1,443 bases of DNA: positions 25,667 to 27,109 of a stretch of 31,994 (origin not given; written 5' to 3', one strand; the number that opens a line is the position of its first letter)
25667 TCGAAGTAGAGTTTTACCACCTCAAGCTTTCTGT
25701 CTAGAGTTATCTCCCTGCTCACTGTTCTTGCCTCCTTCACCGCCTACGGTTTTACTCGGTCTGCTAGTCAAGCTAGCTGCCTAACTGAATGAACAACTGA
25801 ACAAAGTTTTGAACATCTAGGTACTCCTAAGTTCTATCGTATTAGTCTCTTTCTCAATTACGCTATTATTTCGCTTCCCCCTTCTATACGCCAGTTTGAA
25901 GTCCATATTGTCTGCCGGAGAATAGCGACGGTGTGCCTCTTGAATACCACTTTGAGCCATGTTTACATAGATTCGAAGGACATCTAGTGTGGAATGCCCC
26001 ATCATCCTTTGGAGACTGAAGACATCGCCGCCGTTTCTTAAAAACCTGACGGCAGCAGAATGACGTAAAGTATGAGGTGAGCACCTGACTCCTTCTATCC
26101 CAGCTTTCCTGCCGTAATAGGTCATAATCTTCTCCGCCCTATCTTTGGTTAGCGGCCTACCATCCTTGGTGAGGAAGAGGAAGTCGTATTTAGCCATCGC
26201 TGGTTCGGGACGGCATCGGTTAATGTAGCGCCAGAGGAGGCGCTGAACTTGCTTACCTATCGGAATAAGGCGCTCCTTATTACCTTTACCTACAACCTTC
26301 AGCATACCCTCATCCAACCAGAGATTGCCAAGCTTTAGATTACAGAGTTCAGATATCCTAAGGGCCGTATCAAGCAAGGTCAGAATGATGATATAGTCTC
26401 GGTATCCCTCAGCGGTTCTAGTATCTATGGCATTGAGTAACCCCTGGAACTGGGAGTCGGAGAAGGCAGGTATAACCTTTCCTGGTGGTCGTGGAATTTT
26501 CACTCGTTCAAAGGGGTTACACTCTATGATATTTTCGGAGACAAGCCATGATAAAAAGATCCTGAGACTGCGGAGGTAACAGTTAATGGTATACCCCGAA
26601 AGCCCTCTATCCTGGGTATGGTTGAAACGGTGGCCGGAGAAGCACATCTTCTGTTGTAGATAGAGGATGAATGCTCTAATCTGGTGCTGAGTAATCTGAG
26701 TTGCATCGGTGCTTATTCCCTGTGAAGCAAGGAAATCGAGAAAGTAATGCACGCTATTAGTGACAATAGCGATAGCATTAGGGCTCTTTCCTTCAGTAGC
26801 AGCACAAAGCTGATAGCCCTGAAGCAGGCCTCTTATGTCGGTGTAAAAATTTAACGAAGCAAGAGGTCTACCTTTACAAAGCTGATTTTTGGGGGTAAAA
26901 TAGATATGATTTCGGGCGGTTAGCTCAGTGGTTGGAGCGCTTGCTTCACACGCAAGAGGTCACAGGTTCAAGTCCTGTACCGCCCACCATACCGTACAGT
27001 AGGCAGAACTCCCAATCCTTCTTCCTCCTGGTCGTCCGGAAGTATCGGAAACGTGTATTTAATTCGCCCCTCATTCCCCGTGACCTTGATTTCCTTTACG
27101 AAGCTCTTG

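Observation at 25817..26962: Tyrosine integrase without a start for its N-terminus: frame open antisense through the tRNA promoter and 5' half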

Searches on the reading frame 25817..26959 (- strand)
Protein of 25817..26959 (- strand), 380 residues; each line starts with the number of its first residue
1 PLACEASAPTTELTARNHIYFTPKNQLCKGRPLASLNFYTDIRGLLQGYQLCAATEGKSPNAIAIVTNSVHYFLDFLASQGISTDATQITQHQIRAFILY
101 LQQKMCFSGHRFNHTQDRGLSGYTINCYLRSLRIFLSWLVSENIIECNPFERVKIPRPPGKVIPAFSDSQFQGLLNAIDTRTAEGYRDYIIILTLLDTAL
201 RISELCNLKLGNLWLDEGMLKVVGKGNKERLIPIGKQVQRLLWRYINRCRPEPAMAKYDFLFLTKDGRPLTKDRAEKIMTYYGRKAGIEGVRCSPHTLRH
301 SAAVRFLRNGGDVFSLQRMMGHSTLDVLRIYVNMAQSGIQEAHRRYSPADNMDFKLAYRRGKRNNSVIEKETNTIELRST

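Call 9: search_protein_families(library=pfam, proteins=[window:25817-26959:-], max_evalue=0.01)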
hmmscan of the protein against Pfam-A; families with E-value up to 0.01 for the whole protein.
window:25817-26959:- (380 aa): 4 families
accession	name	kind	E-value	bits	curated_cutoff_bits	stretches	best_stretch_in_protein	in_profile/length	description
PF00589.27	Phage_integrase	-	8e-36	123.8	27.1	1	169-335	6-169/172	Phage integrase family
PF13102.12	Phage_int_SAM_5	-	1.4e-06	29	22.3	1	58-155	17-98/98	Phage integrase SAM-like domain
PF13495.12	Phage_int_SAM_4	-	0.00032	21.5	27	0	54-143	10-82/85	Phage integrase, N-terminal SAM-like domain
PF02899.23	Phage_int_SAM_1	-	0.0043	17.7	22.3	0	68-142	24-82/83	Phage integrase, N-terminal SAM-like domain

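Call 10: find_homologous_proteins(query=window:25817-26869:-)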
Query window:25817-26869:- (350 aa): 5810 proteins with E <= 0.001 among 7421 candidates; the best 120 are listed.
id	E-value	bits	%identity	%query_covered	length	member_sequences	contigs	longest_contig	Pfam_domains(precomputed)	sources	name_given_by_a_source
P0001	1.3e-181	621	82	96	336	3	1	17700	PF13495.13,PF13102.13,PF00589.28,PF02899.24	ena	-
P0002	7.6e-176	602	84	88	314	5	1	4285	PF00589.28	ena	-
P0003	8.1e-176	602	86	86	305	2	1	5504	PF00589.28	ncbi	-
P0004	7.0e-167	573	87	81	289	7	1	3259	PF00589.28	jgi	-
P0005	1.3e-165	569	84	84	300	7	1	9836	PF00589.28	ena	-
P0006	2.3e-165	568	80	88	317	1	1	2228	PF13495.13,PF00589.28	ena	-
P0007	2.6e-162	558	77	89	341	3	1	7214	PF13495.13,PF00589.28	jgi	-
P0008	8.2e-162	556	78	88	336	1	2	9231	PF13495.13,PF13102.13,PF00589.28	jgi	-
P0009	3.3e-161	554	76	91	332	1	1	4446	PF13495.13,PF00589.28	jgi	jgi:site-specific recombinase XerD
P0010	7.5e-161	553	77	88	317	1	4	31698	PF13495.13,PF00589.28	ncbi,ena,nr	ncbi:MAG: tyrosine-type recombinase/integrase [Dehalococcoidales bacterium]|nr:tyrosine-type recombi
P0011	7.5e-161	553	77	89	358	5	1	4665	PF13495.13,PF00589.28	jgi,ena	-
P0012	8.7e-161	553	76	88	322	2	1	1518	PF13495.13,PF00589.28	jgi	-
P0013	3.1e-160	551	74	90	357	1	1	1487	PF13495.13,PF00589.28,PF02899.24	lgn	-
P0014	7.7e-160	550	76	91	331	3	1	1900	PF13102.13,PF00589.28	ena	-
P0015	2.6e-159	548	70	95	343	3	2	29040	PF00589.28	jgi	-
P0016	5.5e-158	543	76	89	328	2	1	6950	PF13495.13,PF00589.28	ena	-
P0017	2.6e-157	541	81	83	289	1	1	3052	PF00589.28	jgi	-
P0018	7.3e-157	540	73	92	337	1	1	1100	PF13495.13,PF00589.28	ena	-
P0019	1.2e-156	539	73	90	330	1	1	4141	PF00589.28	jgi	jgi:site-specific recombinase XerD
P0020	2.5e-156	538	75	88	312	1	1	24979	PF13495.13,PF00589.28,PF02899.24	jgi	-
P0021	4.4e-156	537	74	91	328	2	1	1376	PF13495.13,PF00589.28,PF02899.24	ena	-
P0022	4.6e-156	537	73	89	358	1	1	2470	PF00589.28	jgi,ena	-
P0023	7.5e-156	536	77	88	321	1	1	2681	PF13495.13,PF00589.28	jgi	-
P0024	8.6e-156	536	73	89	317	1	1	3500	PF13495.13,PF00589.28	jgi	jgi:site-specific recombinase XerD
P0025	9.8e-156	536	81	81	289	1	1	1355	PF00589.28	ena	-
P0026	2.0e-155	535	73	90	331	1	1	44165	PF00589.28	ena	-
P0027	2.6e-155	535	81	81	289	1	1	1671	PF00589.28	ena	-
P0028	5.8e-154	530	72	91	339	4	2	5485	PF00589.28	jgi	jgi:site-specific recombinase XerD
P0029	7.0e-154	530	74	89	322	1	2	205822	PF00589.28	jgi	jgi:site-specific recombinase XerD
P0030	8.5e-154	530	73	89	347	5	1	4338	PF13495.13,PF00589.28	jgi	jgi:site-specific recombinase XerD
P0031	1.2e-153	529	70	92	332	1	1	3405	PF00589.28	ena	-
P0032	1.2e-153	529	72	89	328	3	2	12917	PF13495.13,PF00589.28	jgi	jgi:site-specific recombinase XerD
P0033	1.4e-153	529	67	96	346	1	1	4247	PF00589.28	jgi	jgi:site-specific recombinase XerD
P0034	2.0e-153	528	70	93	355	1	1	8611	PF00589.28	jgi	jgi:integrase/recombinase XerD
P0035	2.7e-153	528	72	91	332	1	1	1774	PF13495.13,PF13102.13,PF00589.28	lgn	-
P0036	4.8e-152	524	72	88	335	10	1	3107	PF13102.13,PF00589.28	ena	-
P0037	5.6e-152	524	73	88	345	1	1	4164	PF13495.13,PF13102.13,PF00589.28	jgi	-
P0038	6.9e-152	523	72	91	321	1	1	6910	PF00589.28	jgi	jgi:site-specific recombinase XerD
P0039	3.2e-151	521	72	89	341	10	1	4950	PF13495.13,PF13102.13,PF00589.28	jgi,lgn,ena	-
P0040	4.2e-151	521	70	92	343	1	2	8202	PF13495.13,PF13102.13,PF00589.28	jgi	-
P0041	5.5e-151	520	74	89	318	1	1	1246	PF00589.28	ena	-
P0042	1.4e-150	519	70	91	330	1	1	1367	PF13495.13,PF00589.28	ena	-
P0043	1.6e-150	519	73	89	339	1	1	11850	PF00589.28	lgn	-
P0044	2.2e-150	518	72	88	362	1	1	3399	PF00589.28,PF02899.24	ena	-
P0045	2.9e-150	518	71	90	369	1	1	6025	PF00589.28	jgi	jgi:integrase/recombinase XerD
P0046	4.5e-150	517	71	91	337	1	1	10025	PF13495.13,PF13102.13,PF00589.28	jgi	jgi:site-specific recombinase XerD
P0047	5.6e-150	517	70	90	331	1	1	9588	PF13495.13,PF00589.28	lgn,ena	-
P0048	6.1e-150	517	72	89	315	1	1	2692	PF13495.13,PF13102.13,PF00589.28,PF02899.24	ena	-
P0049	1.3e-149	516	71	91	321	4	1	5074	PF00589.28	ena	-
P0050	2.3e-148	512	70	91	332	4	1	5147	PF00589.28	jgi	jgi:site-specific recombinase XerD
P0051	3.8e-148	511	100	65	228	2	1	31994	PF00589.28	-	-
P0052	1.0e-147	510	70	89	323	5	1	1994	PF00589.28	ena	-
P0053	1.8e-147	509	71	89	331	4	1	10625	PF00589.28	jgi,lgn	-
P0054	6.6e-147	507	71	88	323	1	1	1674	PF00589.28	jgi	jgi:integrase/recombinase XerD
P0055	8.6e-147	507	70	88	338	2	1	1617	PF00589.28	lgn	-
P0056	5.7e-144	497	69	89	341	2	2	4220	PF00589.28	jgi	jgi:site-specific recombinase XerD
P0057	5.9e-144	497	70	89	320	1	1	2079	PF00589.28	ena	-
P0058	2.3e-143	495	65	95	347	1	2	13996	PF13495.13,PF00589.28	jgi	jgi:site-specific recombinase XerD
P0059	5.4e-143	494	68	88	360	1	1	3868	PF00589.28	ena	-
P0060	1.1e-142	493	71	84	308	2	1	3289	PF13495.13,PF00589.28,PF02899.24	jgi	jgi:site-specific recombinase XerD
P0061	7.6e-142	490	68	89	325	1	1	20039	PF00589.28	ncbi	ncbi:tyrosine-type recombinase/integrase [Chloroflexota bacterium]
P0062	8.2e-142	490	68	91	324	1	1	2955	PF00589.28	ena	-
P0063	8.2e-142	490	67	91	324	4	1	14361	PF00589.28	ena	-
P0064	1.1e-141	490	68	91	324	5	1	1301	PF00589.28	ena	-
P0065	1.3e-141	490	64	95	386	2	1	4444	PF13495.13,PF00589.28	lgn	-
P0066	3.2e-141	488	63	95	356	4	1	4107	PF00589.28,PF02899.24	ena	-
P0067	7.9e-141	487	67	90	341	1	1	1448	PF13102.13,PF00589.28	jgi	jgi:site-specific recombinase XerD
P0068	1.1e-139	483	66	92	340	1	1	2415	PF13495.13,PF00589.28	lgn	-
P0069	3.2e-139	482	64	93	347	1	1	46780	PF00589.28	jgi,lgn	jgi:site-specific recombinase XerD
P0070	3.6e-139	482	67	91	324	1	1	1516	PF00589.28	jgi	jgi:site-specific recombinase XerD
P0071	7.7e-139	481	71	83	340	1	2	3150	PF00589.28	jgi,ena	-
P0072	1.3e-138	480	78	77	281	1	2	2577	PF00589.28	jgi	jgi:site-specific recombinase XerD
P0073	4.4e-138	478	63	95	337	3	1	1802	PF13495.13,PF13102.13,PF00589.28,PF02899.24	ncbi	ncbi:MAG: tyrosine-type recombinase/integrase [Eubacteriales bacterium]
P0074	2.5e-137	476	68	88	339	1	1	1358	PF13102.13,PF00589.28,PF02899.24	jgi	jgi:site-specific recombinase XerD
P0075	2.8e-136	472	64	92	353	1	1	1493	PF00589.28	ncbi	-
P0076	3.4e-136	472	63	90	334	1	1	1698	PF00589.28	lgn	-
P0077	5.5e-136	471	65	88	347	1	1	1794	PF13495.13,PF00589.28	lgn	-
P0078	1.8e-135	469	64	90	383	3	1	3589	PF13495.13,PF13102.13,PF00589.28,PF02899.24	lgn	-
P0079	1.1e-134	467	60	99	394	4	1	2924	PF13495.13,PF00589.28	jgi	-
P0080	6.5e-134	464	63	93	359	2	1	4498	PF13495.13,PF13102.13,PF00589.28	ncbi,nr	ncbi:MAG: hypothetical protein E3J81_06595 [Dehalococcoidia bacterium]|nr:MAG: hypothetical protein 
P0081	7.3e-134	464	65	90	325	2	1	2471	PF00589.28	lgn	-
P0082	9.0e-134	464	63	94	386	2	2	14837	PF00589.28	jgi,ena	jgi:site-specific recombinase XerD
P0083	1.4e-133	463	63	92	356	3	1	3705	PF00589.28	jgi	jgi:site-specific recombinase XerD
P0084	3.3e-133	462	61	97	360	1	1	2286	PF13102.13,PF00589.28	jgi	jgi:integrase/recombinase XerD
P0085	4.5e-133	462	64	90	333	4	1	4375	PF00589.28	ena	-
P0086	4.9e-133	461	62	91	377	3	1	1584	PF13495.13,PF13102.13,PF00589.28,PF02899.24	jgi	jgi:site-specific recombinase XerD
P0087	7.5e-133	461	61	97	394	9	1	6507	PF13495.13,PF00589.28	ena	-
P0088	1.9e-132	459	60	95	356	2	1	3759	PF00589.28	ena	-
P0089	1.9e-132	459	63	91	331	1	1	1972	PF00589.28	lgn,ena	-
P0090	3.1e-132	459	63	93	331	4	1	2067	PF00589.28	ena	-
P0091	3.9e-132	458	65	89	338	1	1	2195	PF00589.28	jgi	-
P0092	1.4e-131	457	70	81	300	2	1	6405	PF00589.28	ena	-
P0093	1.5e-131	457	60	96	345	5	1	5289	PF13495.13,PF13102.13,PF00589.28,PF02899.24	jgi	-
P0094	1.5e-131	457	69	84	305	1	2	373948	PF00589.28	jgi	jgi:integrase/recombinase XerD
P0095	1.7e-131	456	64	90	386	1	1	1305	PF13495.13,PF00589.28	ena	-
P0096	3.2e-131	455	70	81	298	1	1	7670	PF00589.28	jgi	jgi:integrase/recombinase XerD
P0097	5.1e-131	455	62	91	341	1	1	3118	PF13102.13,PF00589.28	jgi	-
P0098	1.3e-130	453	61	92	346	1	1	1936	PF13495.13,PF00589.28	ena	-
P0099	1.8e-130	453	60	96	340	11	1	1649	PF00589.28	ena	-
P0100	1.9e-130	453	65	88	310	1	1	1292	PF00589.28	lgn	-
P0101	2.0e-130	453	63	91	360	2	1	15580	PF13495.13,PF13102.13,PF00589.28,PF02899.24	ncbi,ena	-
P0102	2.0e-130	453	60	97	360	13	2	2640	PF13102.13,PF00589.28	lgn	-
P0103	2.2e-130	453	62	89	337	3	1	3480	PF13102.13,PF00589.28,PF02899.24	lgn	-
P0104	2.3e-130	453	61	90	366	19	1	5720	PF13102.13,PF00589.28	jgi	-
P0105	3.3e-130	452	61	91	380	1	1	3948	PF13495.13,PF00589.28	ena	-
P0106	3.4e-130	452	64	89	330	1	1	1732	PF13495.13,PF00589.28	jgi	jgi:site-specific recombinase XerD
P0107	3.6e-130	452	61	91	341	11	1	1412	PF13102.13,PF00589.28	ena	-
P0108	5.0e-130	452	63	91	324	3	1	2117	PF00589.28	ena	-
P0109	5.1e-130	452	59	96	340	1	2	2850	PF00589.28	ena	-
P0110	1.5e-129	450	68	79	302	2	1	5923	PF00589.28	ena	-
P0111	2.7e-129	449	61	92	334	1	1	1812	PF13102.13,PF00589.28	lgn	-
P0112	2.7e-129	449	59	97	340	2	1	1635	PF13102.13,PF00589.28,PF02899.24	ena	-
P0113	3.5e-129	449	60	92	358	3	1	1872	PF13495.13,PF13102.13,PF00589.28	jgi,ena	-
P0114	4.8e-129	448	72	77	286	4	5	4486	PF00589.28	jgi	-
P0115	8.3e-129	448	58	96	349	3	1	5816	PF00589.28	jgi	-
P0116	1.3e-128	447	61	90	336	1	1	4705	PF13102.13,PF00589.28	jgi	jgi:site-specific recombinase XerD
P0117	1.6e-128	447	60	91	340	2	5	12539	PF00589.28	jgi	-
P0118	2.0e-128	446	61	92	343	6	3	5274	PF13495.13,PF00589.28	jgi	jgi:site-specific recombinase XerD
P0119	2.1e-128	446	63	89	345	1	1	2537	PF00589.28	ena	-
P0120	3.4e-128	446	61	92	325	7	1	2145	PF00589.28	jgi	-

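Call 13: find_encoding_contigs(protein=P0015, flank=6000, max_places=4)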
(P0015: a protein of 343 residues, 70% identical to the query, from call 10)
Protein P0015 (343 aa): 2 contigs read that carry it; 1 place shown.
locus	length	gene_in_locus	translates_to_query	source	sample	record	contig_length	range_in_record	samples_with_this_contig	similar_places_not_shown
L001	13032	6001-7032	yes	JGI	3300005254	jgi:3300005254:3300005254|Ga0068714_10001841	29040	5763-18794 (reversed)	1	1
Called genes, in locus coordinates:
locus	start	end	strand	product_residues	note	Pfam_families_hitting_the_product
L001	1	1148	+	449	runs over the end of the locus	PF03972:MmgE_PrpD_N, PF19305:MmgE_PrpD_C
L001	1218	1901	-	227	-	PF00881:Nitroreductase, PF14512:TM1586_NiRdase (faint)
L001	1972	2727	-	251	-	PF02596:DUF169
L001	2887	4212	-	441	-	PF01546:Peptidase_M20, PF07687:M20_dimer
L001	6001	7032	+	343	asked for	PF00589:Phage_integrase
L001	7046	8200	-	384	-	-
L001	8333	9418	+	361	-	PF00589:Phage_integrase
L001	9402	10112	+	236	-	PF00589:Phage_integrase, PF13240:Zn_Ribbon_1 (faint), PF00589:Phage_integrase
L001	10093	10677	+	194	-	-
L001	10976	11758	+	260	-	-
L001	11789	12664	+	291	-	PF02767:DNA_pol3_beta_2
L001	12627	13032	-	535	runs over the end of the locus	PF00239:Resolvase, PF07508:Recombinase (weak)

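Call 14: find_encoding_contigs(protein=P0058, flank=6000, max_places=4)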
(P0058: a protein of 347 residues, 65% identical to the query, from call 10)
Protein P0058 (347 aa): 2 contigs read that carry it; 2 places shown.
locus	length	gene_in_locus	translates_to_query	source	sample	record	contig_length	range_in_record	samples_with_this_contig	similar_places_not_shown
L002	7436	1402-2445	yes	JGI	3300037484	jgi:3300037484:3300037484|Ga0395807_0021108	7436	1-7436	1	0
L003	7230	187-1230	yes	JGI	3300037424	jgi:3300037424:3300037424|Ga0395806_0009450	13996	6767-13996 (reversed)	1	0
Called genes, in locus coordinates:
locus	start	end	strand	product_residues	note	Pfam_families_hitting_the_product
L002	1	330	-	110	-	?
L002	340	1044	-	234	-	PF00072:Response_reg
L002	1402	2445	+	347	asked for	PF13495:Phage_int_SAM_4 (weak), PF00589:Phage_integrase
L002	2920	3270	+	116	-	-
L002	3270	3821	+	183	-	-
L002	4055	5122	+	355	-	PF05598:DUF772, PF01609:DDE_Tnp_1, PF13751:DDE_Tnp_1_6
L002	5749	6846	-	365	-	PF07689:KaiB, PF00072:Response_reg, PF00196:GerE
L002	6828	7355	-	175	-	PF06745:ATPase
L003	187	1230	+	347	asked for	PF13495:Phage_int_SAM_4 (weak), PF00589:Phage_integrase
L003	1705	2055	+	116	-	-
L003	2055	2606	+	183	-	-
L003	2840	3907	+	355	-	PF05598:DUF772, PF01609:DDE_Tnp_1, PF13751:DDE_Tnp_1_6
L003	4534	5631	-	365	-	PF07689:KaiB, PF00072:Response_reg, PF00196:GerE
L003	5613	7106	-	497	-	PF00154:RecA_N (faint), PF03796:DnaB_C (faint), PF13481:AAA_25 (weak), PF23442:DUF7125 (faint), PF00270:DEAD (faint), PF06745:ATPase, PF06745:ATPase, PF13481:AAA_25 (weak), +5 more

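Call 18: find_related_loci(query=A1, collection=metagenome_contigs, flank=10000)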
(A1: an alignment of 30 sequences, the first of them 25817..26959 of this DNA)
Query A1 (380 aa) in metagenome_contigs; peptide patterns used: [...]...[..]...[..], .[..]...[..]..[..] (x = any residue, [..] = any of these).
600 stretches matched a pattern (row limit reached: there are more); 589 encode a relative of the query (tblastn E <= 1e-3); the best 80 are kept; 80 distinct loci.
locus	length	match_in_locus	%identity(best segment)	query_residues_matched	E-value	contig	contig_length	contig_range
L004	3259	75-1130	86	1-352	0e+0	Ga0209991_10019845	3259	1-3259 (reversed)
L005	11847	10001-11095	70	1-363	2e-177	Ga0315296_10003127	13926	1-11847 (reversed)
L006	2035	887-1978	66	1-363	3e-167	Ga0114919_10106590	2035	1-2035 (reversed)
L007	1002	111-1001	73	2-298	2e-164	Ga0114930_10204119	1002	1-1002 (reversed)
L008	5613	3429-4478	60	2-352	1e-142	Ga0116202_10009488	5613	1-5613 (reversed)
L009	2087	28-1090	62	1-355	1e-146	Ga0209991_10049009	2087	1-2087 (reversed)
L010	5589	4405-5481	57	3-365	3e-134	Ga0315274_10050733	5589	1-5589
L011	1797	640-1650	58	16-352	2e-141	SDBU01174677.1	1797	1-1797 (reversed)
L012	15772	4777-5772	57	40-370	6e-130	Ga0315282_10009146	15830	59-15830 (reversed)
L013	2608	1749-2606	67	1-285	8e-132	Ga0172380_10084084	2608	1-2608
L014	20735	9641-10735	72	1-363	0e+0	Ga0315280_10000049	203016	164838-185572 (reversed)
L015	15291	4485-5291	56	3-270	1e-89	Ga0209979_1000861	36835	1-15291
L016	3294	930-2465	52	3-325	2e-74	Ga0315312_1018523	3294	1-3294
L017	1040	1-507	64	192-360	4e-79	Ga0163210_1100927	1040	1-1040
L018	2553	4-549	59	170-352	8e-73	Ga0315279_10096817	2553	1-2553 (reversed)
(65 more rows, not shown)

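Call 26: find_related_loci(query=A1, collection=genome_contigs, flank=10000)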
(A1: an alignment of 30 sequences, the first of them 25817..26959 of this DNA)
Query A1 (380 aa) in genome_contigs; peptide patterns used: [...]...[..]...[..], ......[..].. (x = any residue, [..] = any of these).
600 stretches matched a pattern (row limit reached: there are more); 592 encode a relative of the query (tblastn E <= 1e-3); the best 80 are kept; 80 distinct loci.
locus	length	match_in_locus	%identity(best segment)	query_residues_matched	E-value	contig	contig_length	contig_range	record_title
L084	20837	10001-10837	35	58-352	1e-55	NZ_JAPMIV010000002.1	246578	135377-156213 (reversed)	Deinococcus arenicola strain ZS9-10 scaffold2, whole genome shotgun sequence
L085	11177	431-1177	41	115-366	2e-54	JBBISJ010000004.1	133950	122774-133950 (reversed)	MAG: Chloroflexota bacterium isolate SLS170214_bin_370 NODE_50_length_133950_cov_8.044154, whole genome shotgun sequence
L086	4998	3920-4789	34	57-352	9e-51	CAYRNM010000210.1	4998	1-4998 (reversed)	MAG TPA_asm: uncultured Anaerolineae bacterium isolate SRP098346_co1_12 genome assembly, contig: NODE_25343_length_4998_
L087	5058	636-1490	34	50-348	9e-49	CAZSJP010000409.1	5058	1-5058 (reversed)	MAG TPA_asm: uncultured bacterium isolate SRP077602_co2_316 genome assembly, contig: NODE_24531_length_5058_cov_3.530682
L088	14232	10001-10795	33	74-352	1e-48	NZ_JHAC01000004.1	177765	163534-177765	Deinococcus phoenicis strain 1P10ME CR5801000004, whole genome shotgun sequence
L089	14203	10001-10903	31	40-348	6e-45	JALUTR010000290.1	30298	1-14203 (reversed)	MAG: Candidatus Neomarinimicrobiota bacterium isolate 128-326_maxbin2_scaf2bin.003 128-326_scaffold_529_c1, whole genome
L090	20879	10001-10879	32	43-348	2e-43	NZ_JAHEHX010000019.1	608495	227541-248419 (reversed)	MAG: Polaribacter sp. isolate Ww478 NODE_2_length_608495_cov_7.669369, whole genome shotgun sequence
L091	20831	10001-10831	30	59-348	2e-42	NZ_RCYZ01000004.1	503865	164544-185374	Hymenobacter nivis strain S9.2P scaffold4.1, whole genome shotgun sequence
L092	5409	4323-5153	31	59-348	1e-42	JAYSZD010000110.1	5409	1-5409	MAG: Hymenobacter sp. isolate GFS_13525 GFS_13525_109, whole genome shotgun sequence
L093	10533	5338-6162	35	59-348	1e-42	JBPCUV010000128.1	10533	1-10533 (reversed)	MAG: Desulfocapsaceae bacterium isolate MAG_seacave_93 S1Ck127_13310734, whole genome shotgun sequence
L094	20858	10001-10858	30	50-348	3e-42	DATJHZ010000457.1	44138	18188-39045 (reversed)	MAG TPA_asm: Cyclobacteriaceae bacterium isolate SMAG_U15525 k141_10848526, whole genome shotgun sequence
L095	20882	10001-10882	31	46-348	4e-42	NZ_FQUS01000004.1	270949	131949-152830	Fodinibius roseus strain DSM 21986, whole genome shotgun sequence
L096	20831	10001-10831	31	59-348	2e-42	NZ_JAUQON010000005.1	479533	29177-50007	Hymenobacter sp. CA1UV-4 NODE_5_length_479533_cov_30.363940, whole genome shotgun sequence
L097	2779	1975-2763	32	59-334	3e-42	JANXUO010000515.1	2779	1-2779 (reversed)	MAG: Hymenobacter sp. isolate 339R_metabat_9 339R_k141_483690, whole genome shotgun sequence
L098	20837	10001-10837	30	56-348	4e-42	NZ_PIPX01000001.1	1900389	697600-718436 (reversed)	Pseudidiomarina homiensis strain PO-M2 contig1, whole genome shotgun sequence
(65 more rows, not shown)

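Call 27: find_related_loci(query=A1, collection=viral_contigs, flank=10000)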
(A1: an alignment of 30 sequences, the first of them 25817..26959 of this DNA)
Query A1 (380 aa) in viral_contigs; peptide patterns used: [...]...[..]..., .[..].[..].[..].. (x = any residue, [..] = any of these).
505 stretches matched a pattern; 430 encode a relative of the query (tblastn E <= 1e-3); the best 80 are kept; 80 distinct loci.
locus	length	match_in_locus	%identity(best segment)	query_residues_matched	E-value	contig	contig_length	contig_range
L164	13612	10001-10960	34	15-352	5e-57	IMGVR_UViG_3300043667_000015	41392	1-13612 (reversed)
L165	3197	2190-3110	28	37-352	6e-51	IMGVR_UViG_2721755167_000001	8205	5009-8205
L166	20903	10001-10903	34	41-352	6e-46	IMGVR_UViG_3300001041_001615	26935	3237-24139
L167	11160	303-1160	32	49-352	3e-45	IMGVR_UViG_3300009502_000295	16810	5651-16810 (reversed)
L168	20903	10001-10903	32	41-352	2e-43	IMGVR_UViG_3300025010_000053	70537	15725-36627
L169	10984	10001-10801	30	46-351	4e-38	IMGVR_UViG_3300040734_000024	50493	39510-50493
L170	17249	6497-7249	32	76-358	9e-38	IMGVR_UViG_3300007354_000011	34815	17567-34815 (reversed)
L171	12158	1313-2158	27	38-332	5e-37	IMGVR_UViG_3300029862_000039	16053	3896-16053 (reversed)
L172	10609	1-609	35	129-332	2e-34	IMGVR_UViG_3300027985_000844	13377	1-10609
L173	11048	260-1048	32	73-335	4e-34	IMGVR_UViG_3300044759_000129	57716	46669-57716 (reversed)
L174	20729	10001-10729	33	116-360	1e-33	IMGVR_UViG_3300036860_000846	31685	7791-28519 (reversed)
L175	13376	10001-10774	28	56-348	3e-32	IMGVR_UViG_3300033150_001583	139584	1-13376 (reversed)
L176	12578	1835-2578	29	73-341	6e-30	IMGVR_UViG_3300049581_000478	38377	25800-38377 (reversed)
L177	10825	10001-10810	27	45-343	3e-29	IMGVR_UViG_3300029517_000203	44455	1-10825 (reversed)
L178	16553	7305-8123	28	43-345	9e-28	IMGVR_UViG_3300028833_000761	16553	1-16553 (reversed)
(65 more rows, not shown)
